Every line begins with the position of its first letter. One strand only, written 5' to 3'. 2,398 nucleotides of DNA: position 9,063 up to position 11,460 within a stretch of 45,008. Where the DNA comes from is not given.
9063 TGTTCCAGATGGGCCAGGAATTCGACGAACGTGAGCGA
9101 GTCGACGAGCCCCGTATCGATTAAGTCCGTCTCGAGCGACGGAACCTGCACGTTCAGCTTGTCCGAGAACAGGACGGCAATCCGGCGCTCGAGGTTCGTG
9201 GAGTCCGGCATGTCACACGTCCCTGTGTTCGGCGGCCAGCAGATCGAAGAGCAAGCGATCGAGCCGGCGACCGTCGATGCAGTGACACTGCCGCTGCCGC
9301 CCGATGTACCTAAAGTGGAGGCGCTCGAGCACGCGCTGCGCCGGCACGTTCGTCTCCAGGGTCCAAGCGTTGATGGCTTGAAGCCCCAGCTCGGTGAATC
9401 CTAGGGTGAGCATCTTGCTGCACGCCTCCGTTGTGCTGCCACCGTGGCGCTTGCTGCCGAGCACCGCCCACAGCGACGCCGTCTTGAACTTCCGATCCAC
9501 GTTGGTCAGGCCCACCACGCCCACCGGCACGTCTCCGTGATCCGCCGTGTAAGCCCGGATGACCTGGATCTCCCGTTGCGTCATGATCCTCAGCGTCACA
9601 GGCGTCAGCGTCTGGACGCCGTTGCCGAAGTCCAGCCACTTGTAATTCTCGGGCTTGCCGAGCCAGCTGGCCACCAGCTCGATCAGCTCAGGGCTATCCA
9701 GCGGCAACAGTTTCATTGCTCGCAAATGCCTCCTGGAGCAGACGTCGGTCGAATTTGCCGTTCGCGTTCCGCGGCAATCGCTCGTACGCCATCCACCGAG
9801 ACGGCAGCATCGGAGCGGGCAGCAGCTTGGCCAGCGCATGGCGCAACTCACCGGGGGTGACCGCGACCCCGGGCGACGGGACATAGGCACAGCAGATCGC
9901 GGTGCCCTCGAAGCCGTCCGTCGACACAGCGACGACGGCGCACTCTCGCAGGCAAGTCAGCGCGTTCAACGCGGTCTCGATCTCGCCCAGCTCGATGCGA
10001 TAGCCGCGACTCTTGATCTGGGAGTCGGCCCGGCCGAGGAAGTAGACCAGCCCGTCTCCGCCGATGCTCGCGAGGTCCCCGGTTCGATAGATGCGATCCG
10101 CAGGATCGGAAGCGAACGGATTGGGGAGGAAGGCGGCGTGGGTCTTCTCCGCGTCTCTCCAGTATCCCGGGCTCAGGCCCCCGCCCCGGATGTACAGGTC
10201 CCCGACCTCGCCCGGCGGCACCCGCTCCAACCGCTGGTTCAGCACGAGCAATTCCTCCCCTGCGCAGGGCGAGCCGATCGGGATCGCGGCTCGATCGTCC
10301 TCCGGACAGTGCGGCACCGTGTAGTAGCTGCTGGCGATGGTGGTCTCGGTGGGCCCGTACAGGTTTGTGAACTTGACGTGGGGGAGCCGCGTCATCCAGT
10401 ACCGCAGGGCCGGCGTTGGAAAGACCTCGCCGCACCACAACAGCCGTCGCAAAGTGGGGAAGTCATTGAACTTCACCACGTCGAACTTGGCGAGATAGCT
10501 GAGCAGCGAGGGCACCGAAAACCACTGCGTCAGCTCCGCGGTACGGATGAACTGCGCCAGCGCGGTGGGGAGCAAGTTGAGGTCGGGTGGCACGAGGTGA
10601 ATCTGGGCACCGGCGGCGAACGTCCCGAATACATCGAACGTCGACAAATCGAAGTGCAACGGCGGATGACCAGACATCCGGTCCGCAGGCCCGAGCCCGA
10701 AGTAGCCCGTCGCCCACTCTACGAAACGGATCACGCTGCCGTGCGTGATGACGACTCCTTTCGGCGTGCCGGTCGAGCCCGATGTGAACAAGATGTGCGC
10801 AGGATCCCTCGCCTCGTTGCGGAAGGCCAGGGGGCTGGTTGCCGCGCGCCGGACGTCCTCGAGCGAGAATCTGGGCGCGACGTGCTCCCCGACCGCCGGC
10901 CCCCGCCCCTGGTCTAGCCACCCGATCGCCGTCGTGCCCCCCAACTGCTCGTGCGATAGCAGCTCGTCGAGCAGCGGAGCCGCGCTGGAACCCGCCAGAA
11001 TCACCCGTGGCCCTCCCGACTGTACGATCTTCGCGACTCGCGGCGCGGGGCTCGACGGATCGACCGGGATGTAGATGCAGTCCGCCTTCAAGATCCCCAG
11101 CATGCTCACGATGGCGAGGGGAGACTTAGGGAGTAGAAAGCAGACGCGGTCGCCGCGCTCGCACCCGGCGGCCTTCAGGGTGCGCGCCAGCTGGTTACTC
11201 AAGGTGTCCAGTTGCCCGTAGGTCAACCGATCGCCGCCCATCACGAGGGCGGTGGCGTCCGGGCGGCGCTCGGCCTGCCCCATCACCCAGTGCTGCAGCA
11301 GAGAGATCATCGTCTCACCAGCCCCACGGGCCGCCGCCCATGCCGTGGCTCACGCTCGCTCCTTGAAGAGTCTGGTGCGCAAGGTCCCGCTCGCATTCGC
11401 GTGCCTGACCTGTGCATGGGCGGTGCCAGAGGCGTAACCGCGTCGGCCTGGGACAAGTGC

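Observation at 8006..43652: Whole-locus hypothesis: an ABC-flipped, nonulosonate-capped glycan tailored by two carrier-protein systems and displayed on modular lipoproteins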

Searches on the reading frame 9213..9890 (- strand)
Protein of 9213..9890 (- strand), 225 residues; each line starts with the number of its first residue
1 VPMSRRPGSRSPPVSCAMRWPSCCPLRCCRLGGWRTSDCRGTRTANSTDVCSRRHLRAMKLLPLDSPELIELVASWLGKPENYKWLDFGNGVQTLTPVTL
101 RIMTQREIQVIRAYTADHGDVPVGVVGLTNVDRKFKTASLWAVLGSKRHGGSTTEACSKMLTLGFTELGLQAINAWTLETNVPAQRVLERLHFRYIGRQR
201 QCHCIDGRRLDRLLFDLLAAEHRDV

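Call 8: search_protein_families(library=pfam, proteins=[window:9213-9890:-], max_evalue=0.01)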
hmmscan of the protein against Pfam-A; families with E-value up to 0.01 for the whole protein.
window:9213-9890:- (225 aa): 2 families
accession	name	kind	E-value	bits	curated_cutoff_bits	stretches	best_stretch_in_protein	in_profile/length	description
PF13302.13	Acetyltransf_3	-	6.2e-11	43.6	25.4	1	70-194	13-138/138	Acetyltransferase (GNAT) domain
PF00583.31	Acetyltransf_1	-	0.00015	22.5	20.7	1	112-193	34-116/116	Acetyltransferase (GNAT) family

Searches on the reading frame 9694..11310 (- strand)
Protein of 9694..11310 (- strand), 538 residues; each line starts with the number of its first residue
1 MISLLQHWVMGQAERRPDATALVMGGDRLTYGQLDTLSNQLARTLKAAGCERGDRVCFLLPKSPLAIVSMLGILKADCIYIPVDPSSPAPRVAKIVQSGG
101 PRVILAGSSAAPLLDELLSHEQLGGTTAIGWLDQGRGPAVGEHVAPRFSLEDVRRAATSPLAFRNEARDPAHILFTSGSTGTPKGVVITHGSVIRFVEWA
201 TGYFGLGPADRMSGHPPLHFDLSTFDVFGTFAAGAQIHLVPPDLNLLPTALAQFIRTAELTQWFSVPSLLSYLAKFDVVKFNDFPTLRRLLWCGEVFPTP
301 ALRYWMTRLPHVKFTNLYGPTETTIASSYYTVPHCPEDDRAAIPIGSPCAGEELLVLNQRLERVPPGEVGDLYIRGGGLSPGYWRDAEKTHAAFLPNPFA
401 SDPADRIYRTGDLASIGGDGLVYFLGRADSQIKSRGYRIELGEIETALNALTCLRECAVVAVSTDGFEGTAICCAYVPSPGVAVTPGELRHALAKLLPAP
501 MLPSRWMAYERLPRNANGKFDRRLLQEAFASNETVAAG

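Call 5: search_protein_families(library=pfam, proteins=[window:9694-11310:-], max_evalue=0.01)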
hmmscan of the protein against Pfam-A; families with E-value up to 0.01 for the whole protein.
window:9694-11310:- (538 aa): 2 families
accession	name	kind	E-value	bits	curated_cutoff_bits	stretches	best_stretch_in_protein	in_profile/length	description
PF00501.34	AMP-binding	-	1.5e-82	277.9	29.9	1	12-384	4-384/384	AMP-binding enzyme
PF13193.12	AMP-binding_C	-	3.5e-09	37.9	24.5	1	443-519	1-76/76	AMP-binding enzyme C-terminal domain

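Call 27: search_protein_families(library=ncbifam, proteins=[window:9694-11310:-], max_evalue=0.001)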
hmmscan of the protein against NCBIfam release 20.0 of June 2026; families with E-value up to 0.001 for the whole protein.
window:9694-11310:- (538 aa): 105 families (the best 25 are shown)
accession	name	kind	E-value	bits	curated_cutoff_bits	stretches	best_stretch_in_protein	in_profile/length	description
TIGR01733.1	AA-adenyl-dom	subfamily_domain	4.5e-115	384.7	317.4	1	30-459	1-409/409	amino acid adenylation domain-containing protein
NF004282.0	PRK05691.1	subfamily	2.4e-90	302.7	4090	2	167-526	3868-4223/4334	non-ribosomal peptide synthase/polyketide synthase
NF003417.0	PRK04813.1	subfamily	3.2e-83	280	476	2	167-527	143-501/505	D-alanine--poly(phosphoribitol) ligase subunit DltA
NF041803.1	NRPS_SolG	exception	1.2e-82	278.1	2200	1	11-526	569-1071/1163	solanimycin non-ribosomal peptide synthetase SolG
NF038078.1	NRPS_MxcG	equivalog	1.4e-82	277.7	2300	1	9-535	462-966/1442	myxochelin non-ribosomal peptide synthetase MxcG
TIGR01734.1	D-ala-DACP-lig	equivalog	7.2e-80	268.9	559.85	2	168-527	142-500/504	D-alanine--poly(phosphoribitol) ligase subunit DltA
TIGR03098.1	ligase_PEP_1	hypoth_equivalog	1.3e-75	254.8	592.35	1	5-526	2-515/517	acyl-CoA ligase (AMP-forming), exosortase A system-associated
NF004837.0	PRK06187.1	subfamily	7.9e-72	242.2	476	1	4-533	9-526/531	long-chain-fatty-acid--CoA ligase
NF007605.2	PRK10252.1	equivalog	2.3e-71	240.7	2400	2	158-525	585-957/1292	enterobactin non-ribosomal peptide synthetase EntF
NF047350.1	aureusi_NRPS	equivalog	2.1e-70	237.2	2500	2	145-527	526-893/2373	aureusimine non-ribosomal peptide synthetase AusA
NF006182.0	PRK08316.1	subfamily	5.4e-55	186.8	663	1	12-532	20-520/523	fatty acyl-CoA synthetase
NF005702.0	PRK07514.1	subfamily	2.7e-49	167.9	558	1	11-531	11-502/506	malonyl-CoA synthase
TIGR03443.1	alpha_am_amid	equivalog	2e-48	164.7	1030.1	1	28-478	270-749/1390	L-aminoadipate-semialdehyde dehydrogenase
NF004511.1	PRK05852.1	equivalog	4.3e-44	151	650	1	7-530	3-505/505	FadD7 family fatty acid--CoA ligase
NF006181.0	PRK08314.1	subfamily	1e-43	149.5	705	1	7-531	28-556/563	long-chain-fatty-acid--CoA ligase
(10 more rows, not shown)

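Call 39: find_homologous_proteins(query=window:9694-11310:-, max_evalue=1e-100)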
Query window:9694-11310:- (538 aa): 5847 proteins with E <= 1e-100 among 8000 candidates; the best 120 are listed.
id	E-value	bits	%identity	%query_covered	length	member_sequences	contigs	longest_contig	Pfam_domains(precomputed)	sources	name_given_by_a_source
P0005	0.0e+0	1098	90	100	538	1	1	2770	PF00501.35,PF13193.13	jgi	-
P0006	0.0e+0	1091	89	100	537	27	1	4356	PF00501.35,PF13193.13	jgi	-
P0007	0.0e+0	1066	89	100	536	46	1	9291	PF00501.35,PF13193.13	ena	-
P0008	0.0e+0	1061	86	100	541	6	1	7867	PF00501.35,PF13193.13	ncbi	-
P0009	0.0e+0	1053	86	100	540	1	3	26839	PF00501.35,PF13193.13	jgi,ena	-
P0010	0.0e+0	1049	86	100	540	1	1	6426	PF00501.35,PF13193.13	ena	-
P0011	0.0e+0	1040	85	100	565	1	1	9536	PF00501.35,PF13193.13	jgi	-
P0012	0.0e+0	1037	85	100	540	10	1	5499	PF00501.35,PF13193.13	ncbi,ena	-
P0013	0.0e+0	1026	84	99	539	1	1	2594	PF00501.35,PF13193.13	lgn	-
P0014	0.0e+0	1013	82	100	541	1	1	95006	PF00501.35,PF13193.13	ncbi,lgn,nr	ncbi:MAG TPA: amino acid adenylation domain-containing protein [Gemmatimonadales bacterium]|nr:amino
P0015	3.3e-297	1005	85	97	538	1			PF00501.35,PF13193.13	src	-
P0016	1.8e-295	999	81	100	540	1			PF00501.35,PF13193.13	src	-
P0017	2.2e-294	995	84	100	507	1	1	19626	PF00501.35,PF13193.13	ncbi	-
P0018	5.6e-291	984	80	100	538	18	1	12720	PF00501.35,PF13193.13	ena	-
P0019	9.4e-287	970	80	100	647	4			PF00501.35,PF13193.13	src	-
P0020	3.5e-285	965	79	100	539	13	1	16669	PF00501.35,PF13193.13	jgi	-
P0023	7.3e-282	954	77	100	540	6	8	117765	PF00501.35,PF13193.13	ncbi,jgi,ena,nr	ncbi:MAG TPA: amino acid adenylation domain-containing protein [Gemmatimonadales bacterium]|nr:amino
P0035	3.9e-274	928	75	100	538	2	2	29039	PF00501.35,PF13193.13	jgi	jgi:amino acid adenylation domain-containing protein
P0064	3.8e-262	889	73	100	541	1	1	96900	PF00501.35,PF13193.13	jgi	jgi:amino acid adenylation domain-containing protein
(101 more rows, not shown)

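Call 40: find_encoding_contigs(protein=P0009, flank=10000, max_places=1)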
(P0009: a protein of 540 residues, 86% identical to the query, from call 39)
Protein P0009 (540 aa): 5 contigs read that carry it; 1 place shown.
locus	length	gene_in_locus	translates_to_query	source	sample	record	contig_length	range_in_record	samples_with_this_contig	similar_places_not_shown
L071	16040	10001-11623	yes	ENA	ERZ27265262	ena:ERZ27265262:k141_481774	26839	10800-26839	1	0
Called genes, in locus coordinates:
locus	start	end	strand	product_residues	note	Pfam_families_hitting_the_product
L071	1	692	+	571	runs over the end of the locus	PF02348:CTP_transf_3, PF03102:NeuB, PF08666:SAF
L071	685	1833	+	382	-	PF02350:Epimerase_2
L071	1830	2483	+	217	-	PF17836:PglD_N (faint), PF00132:Hexapep (faint), PF25084:LbH_EIF2B (weak), PF25087:GMPPB_C (faint)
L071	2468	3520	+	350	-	PF00571:CBS (weak), PF00483:NTP_transferase, PF12804:NTP_transf_3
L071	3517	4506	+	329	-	PF00106:adh_short (faint), PF01073:3Beta_HSD, PF01370:Epimerase, PF02719:Polysacc_synt_2, PF04321:RmlD_sub_bind, PF16363:GDP_Man_Dehyd, PF13460:NAD_binding_10 (weak), PF07993:NAD_binding_4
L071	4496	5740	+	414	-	PF01041:DegT_DnrJ_EryC1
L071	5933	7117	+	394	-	PF00296:Bac_luciferase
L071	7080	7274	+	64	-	-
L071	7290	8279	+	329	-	PF01522:Polysacc_deac_1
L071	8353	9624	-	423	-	-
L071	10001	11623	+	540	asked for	PF00501:AMP-binding, PF13193:AMP-binding_C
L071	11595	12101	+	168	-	PF13302:Acetyltransf_3, PF00583:Acetyltransf_1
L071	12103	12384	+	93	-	PF00550:PP-binding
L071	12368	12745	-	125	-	PF01648:ACPS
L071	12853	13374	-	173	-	PF01451:LMWPc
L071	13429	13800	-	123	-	PF02558:ApbA, PF03807:F420_oxidored (weak)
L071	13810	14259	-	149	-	-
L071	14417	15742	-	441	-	-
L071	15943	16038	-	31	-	?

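Call 41: find_encoding_contigs(protein=P0014, flank=10000, max_places=1)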
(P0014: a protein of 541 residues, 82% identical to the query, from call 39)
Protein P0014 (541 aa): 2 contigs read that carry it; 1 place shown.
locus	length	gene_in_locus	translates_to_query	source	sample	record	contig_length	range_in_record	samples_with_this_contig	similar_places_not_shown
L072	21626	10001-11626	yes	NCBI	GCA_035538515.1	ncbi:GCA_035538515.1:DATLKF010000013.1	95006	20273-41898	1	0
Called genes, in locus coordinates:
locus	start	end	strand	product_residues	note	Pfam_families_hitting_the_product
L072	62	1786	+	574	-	PF24793:GINT1_N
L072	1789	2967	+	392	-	PF13439:Glyco_transf_4, PF13579:Glyco_trans_4_4, PF20706:GT4-conflict (weak), PF00534:Glycos_transf_1, PF13692:Glyco_trans_1_4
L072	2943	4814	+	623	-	PF13522:GATase_6, PF13537:GATase_7, PF00733:Asn_synthase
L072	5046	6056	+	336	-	PF01073:3Beta_HSD, PF01370:Epimerase, PF02719:Polysacc_synt_2, PF04321:RmlD_sub_bind, PF07993:NAD_binding_4, PF13460:NAD_binding_10, PF16363:GDP_Man_Dehyd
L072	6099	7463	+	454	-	-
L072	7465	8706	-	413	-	-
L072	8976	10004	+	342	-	PF00296:Bac_luciferase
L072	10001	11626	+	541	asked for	PF00501:AMP-binding, PF13193:AMP-binding_C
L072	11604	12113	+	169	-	PF13302:Acetyltransf_3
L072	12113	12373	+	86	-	PF00550:PP-binding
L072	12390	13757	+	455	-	PF09335:VTT_dom, PF01569:PAP2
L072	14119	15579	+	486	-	-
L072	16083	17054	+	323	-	PF27146:Y4jL_N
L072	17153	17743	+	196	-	-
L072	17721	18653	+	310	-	-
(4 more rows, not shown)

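Call 42: find_encoding_contigs(protein=P0023, flank=10000, max_places=1)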
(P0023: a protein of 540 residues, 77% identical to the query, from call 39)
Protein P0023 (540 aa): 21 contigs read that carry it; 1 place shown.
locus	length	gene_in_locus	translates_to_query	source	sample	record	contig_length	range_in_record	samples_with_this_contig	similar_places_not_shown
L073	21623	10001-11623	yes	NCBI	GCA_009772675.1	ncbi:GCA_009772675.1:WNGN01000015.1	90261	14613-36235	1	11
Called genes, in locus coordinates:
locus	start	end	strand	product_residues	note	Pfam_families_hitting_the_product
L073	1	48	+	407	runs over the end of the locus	PF01266:DAO (faint), PF01494:FAD_binding_3 (faint), PF01946:Thi4 (faint), PF07992:Pyr_redox_2, PF13434:Lys_Orn_oxgnase, PF13454:NAD_binding_9, PF13738:Pyr_redox_3, PF00070:Pyr_redox (weak), +3 more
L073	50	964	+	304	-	PF02522:Antibiotic_NAT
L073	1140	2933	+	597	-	PF17963:Big_9 (faint), PF18911:PKD_4, PF00801:PKD, PF00801:PKD, PF18911:PKD_4, PF22352:K319L-like_PKD, PF18911:PKD_4, PF00801:PKD (weak), +2 more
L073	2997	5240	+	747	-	-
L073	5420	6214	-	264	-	PF05175:MTS (weak), PF06325:PrmA (weak), PF13489:Methyltransf_23, PF13847:Methyltransf_31, PF08241:Methyltransf_11, PF08242:Methyltransf_12, PF13649:Methyltransf_25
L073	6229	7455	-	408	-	-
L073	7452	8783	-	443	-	-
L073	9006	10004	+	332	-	PF00296:Bac_luciferase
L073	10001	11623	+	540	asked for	PF00501:AMP-binding, PF13193:AMP-binding_C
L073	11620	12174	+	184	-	PF13302:Acetyltransf_3, PF13420:Acetyltransf_4 (weak)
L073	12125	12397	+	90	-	PF00550:PP-binding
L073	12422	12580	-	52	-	PF19451:DUF5989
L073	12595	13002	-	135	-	PF19588:SxtJ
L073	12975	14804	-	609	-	PF02543:Carbam_trans_N, PF16861:Carbam_trans_C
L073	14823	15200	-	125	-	PF01648:ACPS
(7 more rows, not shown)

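Call 43: find_encoding_contigs(protein=P0017, flank=10000, max_places=1)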
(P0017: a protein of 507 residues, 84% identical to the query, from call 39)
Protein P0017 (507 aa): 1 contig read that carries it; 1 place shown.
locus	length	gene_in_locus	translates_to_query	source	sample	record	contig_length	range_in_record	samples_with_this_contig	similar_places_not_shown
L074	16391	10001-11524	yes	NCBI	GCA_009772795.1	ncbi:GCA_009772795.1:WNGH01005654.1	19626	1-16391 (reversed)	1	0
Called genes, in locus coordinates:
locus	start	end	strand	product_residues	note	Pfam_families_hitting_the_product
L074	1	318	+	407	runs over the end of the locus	PF01134:GIDA (faint), PF01266:DAO (faint), PF01488:Shikimate_DH (faint), PF01494:FAD_binding_3 (faint), PF07992:Pyr_redox_2, PF13434:Lys_Orn_oxgnase, PF13738:Pyr_redox_3, PF00070:Pyr_redox (weak), +5 more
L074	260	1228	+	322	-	PF02522:Antibiotic_NAT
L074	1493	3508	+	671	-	PF00801:PKD, PF18911:PKD_4, PF00801:PKD, PF18911:PKD_4, PF22352:K319L-like_PKD, PF00801:PKD, PF18911:PKD_4, PF18911:PKD_4, +11 more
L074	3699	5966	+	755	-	-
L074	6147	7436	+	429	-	PF21294:Polysacc_lyase_14, PF14099:Polysacc_lyase (weak)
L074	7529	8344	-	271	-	-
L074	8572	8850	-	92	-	-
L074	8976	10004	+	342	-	PF00296:Bac_luciferase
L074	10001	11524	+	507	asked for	PF00501:AMP-binding, PF13193:AMP-binding_C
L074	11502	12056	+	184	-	PF13302:Acetyltransf_3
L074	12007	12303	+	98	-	PF00550:PP-binding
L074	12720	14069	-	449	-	-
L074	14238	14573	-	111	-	PF01451:LMWPc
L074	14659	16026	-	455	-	-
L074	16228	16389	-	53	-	?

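Call 44: find_encoding_contigs(protein=P0020, flank=10000, max_places=1)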
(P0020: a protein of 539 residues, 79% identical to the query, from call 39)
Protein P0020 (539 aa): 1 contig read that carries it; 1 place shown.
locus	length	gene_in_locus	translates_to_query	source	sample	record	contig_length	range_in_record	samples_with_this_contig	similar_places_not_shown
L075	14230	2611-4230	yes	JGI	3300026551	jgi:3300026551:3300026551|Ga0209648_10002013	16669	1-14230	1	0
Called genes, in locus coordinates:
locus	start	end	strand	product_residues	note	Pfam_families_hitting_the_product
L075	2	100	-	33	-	?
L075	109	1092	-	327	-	-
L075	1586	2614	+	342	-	PF00296:Bac_luciferase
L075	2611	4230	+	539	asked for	PF00501:AMP-binding, PF13193:AMP-binding_C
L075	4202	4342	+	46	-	-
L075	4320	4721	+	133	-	PF13302:Acetyltransf_3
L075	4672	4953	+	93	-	PF00550:PP-binding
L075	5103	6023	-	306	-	PF02522:Antibiotic_NAT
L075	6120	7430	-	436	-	-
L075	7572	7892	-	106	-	PF00550:PP-binding (weak)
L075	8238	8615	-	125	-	PF01648:ACPS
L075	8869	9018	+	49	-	-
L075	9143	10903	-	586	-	PF02543:Carbam_trans_N, PF16861:Carbam_trans_C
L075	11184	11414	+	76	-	-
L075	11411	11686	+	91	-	PF00550:PP-binding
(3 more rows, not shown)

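Call 45: find_encoding_contigs(protein=P0035, flank=10000, max_places=1)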
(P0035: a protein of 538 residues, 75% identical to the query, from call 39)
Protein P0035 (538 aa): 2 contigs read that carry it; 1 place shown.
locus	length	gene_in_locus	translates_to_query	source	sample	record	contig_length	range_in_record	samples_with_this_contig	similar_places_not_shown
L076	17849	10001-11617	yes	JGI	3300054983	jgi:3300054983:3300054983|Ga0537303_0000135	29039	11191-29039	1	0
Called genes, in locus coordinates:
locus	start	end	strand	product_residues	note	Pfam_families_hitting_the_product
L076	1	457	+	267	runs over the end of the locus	PF00551:Formyl_trans_N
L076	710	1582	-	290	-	PF13489:Methyltransf_23, PF05175:MTS, PF01209:Ubie_methyltran, PF13847:Methyltransf_31, PF08241:Methyltransf_11, PF08242:Methyltransf_12, PF13649:Methyltransf_25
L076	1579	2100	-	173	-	-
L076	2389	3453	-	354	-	PF13439:Glyco_transf_4, PF13579:Glyco_trans_4_4, PF13477:Glyco_trans_4_2 (weak), PF20706:GT4-conflict, PF00534:Glycos_transf_1, PF13692:Glyco_trans_1_4, PF13524:Glyco_trans_1_2 (weak)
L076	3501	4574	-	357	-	PF01073:3Beta_HSD, PF01370:Epimerase, PF04321:RmlD_sub_bind (weak), PF05368:NmrA (weak), PF13460:NAD_binding_10, PF07993:NAD_binding_4 (weak), PF16363:GDP_Man_Dehyd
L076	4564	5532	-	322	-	PF01408:GFO_IDH_MocA, PF02894:GFO_IDH_MocA_C (weak), PF22725:GFO_IDH_MocA_C3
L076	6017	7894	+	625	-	PF13522:GATase_6, PF13537:GATase_7, PF00733:Asn_synthase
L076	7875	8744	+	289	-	PF02522:Antibiotic_NAT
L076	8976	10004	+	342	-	PF00296:Bac_luciferase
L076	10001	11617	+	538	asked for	PF00501:AMP-binding, PF13193:AMP-binding_C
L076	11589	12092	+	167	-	PF13302:Acetyltransf_3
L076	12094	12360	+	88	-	PF00550:PP-binding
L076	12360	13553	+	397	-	PF01041:DegT_DnrJ_EryC1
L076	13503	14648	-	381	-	PF13480:Acetyltransf_6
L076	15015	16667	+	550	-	PF24793:GINT1_N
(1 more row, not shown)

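Call 46: find_encoding_contigs(protein=P0064, flank=10000, max_places=1)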
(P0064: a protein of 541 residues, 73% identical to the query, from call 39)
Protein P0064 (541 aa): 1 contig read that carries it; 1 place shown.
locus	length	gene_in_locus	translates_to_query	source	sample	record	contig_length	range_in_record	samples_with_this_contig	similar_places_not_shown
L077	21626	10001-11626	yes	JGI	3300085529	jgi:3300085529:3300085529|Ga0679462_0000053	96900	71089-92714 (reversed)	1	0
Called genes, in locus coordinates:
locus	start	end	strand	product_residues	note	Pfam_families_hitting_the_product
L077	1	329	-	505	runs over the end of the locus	PF01943:Polysacc_synt, PF13440:Polysacc_synt_3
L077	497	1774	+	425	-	PF13439:Glyco_transf_4, PF13579:Glyco_trans_4_4, PF20706:GT4-conflict (weak), PF00534:Glycos_transf_1, PF13692:Glyco_trans_1_4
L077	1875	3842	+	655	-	PF13522:GATase_6, PF13537:GATase_7, PF00733:Asn_synthase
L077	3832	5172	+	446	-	PF03721:UDPG_MGDP_dh_N, PF00984:UDPG_MGDP_dh, PF03720:UDPG_MGDP_dh_C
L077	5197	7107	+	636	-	PF13522:GATase_6, PF13537:GATase_7, PF00733:Asn_synthase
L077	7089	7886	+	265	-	PF05050:Methyltransf_21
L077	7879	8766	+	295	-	PF02522:Antibiotic_NAT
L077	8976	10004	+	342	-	PF00296:Bac_luciferase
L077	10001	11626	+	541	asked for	PF00501:AMP-binding, PF13193:AMP-binding_C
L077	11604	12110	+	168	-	PF13302:Acetyltransf_3 (weak), PF00583:Acetyltransf_1 (weak), PF13420:Acetyltransf_4 (faint)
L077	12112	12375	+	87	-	PF00550:PP-binding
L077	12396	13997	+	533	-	PF24793:GINT1_N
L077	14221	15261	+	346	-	PF01073:3Beta_HSD, PF01370:Epimerase, PF02719:Polysacc_synt_2, PF04321:RmlD_sub_bind, PF05368:NmrA, PF16363:GDP_Man_Dehyd, PF13460:NAD_binding_10, PF07993:NAD_binding_4, +1 more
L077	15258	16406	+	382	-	PF13439:Glyco_transf_4, PF13579:Glyco_trans_4_4, PF20706:GT4-conflict (weak), PF00534:Glycos_transf_1, PF13692:Glyco_trans_1_4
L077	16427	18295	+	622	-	PF13522:GATase_6, PF13537:GATase_7, PF00733:Asn_synthase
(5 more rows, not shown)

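Call 109: search_protein_families(library=pfam, proteins=[L071:8353-9624:-, L074:6147-7436:+], max_evalue=0.001)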
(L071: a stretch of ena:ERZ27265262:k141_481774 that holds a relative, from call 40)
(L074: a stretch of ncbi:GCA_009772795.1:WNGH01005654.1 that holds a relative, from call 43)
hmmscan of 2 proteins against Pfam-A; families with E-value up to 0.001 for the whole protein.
L071:8353-9624:- (423 aa): 0 families

L074:6147-7436:+ (429 aa): 2 families
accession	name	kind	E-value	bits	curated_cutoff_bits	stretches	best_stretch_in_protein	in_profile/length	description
PF21294.4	Polysacc_lyase_14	-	3.8e-09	37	27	1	354-409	139-194/215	Polysaccharide lyase 14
PF14099.13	Polysacc_lyase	-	2.3e-07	31.4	29.9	1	344-424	132-209/210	Polysaccharide lyase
